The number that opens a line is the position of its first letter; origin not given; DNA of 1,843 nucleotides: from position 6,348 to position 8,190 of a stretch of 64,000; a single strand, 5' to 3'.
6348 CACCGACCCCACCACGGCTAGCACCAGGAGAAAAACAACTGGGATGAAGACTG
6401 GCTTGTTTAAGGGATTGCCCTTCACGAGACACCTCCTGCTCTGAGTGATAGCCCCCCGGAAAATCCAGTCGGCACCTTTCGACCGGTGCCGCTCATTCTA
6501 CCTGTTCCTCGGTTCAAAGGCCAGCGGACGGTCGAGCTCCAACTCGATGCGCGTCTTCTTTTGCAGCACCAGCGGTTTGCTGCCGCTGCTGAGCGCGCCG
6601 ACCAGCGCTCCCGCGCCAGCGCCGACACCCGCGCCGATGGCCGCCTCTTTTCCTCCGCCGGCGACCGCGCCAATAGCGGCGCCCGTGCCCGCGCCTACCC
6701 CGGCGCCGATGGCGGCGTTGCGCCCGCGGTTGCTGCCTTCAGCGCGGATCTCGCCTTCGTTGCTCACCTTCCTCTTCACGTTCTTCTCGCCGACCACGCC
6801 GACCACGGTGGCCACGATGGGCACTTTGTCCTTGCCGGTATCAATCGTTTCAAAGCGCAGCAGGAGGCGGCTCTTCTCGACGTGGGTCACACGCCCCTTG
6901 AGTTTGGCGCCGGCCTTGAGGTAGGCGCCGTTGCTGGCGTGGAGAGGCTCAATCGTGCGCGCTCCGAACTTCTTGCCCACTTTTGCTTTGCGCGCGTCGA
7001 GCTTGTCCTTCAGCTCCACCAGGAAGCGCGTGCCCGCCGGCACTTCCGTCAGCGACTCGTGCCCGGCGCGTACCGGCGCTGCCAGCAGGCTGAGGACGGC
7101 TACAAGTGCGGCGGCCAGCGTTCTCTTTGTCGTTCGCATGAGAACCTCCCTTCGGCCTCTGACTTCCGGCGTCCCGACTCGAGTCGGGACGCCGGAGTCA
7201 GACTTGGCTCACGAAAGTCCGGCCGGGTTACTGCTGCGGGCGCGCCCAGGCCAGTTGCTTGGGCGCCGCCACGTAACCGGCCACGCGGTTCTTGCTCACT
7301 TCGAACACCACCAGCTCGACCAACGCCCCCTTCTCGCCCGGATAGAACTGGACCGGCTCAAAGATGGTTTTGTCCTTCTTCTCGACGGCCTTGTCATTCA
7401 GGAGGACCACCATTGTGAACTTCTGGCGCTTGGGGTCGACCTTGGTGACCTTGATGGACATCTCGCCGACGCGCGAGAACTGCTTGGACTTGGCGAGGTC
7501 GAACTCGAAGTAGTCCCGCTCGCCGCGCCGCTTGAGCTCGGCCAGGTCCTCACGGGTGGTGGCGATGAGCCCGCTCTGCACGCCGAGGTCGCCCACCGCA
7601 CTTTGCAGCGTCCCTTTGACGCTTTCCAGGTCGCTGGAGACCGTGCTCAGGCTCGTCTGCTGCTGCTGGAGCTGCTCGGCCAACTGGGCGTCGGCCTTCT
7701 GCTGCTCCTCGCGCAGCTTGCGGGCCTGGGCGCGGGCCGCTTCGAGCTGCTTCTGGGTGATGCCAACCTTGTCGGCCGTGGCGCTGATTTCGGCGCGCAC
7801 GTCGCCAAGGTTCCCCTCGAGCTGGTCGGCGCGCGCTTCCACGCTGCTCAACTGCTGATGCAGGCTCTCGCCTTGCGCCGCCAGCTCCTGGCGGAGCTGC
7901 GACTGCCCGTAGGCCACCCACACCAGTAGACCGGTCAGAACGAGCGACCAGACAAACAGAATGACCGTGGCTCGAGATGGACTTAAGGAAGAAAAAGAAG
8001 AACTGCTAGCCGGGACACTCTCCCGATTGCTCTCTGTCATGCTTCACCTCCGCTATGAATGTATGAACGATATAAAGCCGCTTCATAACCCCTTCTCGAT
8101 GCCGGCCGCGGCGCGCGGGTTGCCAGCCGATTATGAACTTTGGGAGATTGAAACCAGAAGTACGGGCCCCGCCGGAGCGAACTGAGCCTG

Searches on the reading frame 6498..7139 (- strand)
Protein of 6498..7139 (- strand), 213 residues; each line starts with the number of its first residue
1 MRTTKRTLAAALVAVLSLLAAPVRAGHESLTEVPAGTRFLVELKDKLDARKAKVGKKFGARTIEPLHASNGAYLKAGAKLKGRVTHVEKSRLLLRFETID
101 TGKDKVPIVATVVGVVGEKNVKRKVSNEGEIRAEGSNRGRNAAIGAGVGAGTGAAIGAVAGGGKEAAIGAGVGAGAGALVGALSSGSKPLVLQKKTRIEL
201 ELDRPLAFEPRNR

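Call 3: search_protein_families(library=pfam, proteins=[window:6498-7139:-], max_evalue=0.01)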
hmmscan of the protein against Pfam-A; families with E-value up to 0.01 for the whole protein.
window:6498-7139:- (213 aa): 2 families
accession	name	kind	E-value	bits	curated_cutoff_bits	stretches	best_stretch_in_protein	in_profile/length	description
PF13441.11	Gly-zipper_YMGG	-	4.9e-06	26.6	28.9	1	141-182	2-44/45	YMGG-like Gly-zipper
PF13488.11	Gly-zipper_Omp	-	0.00055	20.2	25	1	144-182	1-40/46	Glycine zipper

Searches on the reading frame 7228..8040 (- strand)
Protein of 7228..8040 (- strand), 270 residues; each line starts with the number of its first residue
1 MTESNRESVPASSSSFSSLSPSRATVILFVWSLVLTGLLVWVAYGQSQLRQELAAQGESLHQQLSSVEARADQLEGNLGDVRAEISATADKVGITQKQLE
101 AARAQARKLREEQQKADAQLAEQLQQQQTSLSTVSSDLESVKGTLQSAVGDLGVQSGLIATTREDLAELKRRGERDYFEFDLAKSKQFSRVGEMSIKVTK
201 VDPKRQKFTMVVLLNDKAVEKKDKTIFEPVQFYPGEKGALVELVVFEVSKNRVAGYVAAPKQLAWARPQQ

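Call 3: search_protein_families(library=pfam, proteins=[window:7228-8040:-], max_evalue=0.01)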
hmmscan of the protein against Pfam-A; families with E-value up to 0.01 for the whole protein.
window:7228-8040:- (270 aa): 3 families
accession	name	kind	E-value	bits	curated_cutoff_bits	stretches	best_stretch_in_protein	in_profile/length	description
PF12128.14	DUF3584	-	0.00078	17.5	31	1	48-145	597-694/1191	Protein of unknown function (DUF3584)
PF07200.18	Mod_r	-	0.0035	17.8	30.1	1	51-152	9-107/146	Modifier of rudimentary (Mod(r)) protein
PF14073.11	Cep57_CLD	-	0.0093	16.4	28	0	47-137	49-138/178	Centrosome localisation domain of Cep57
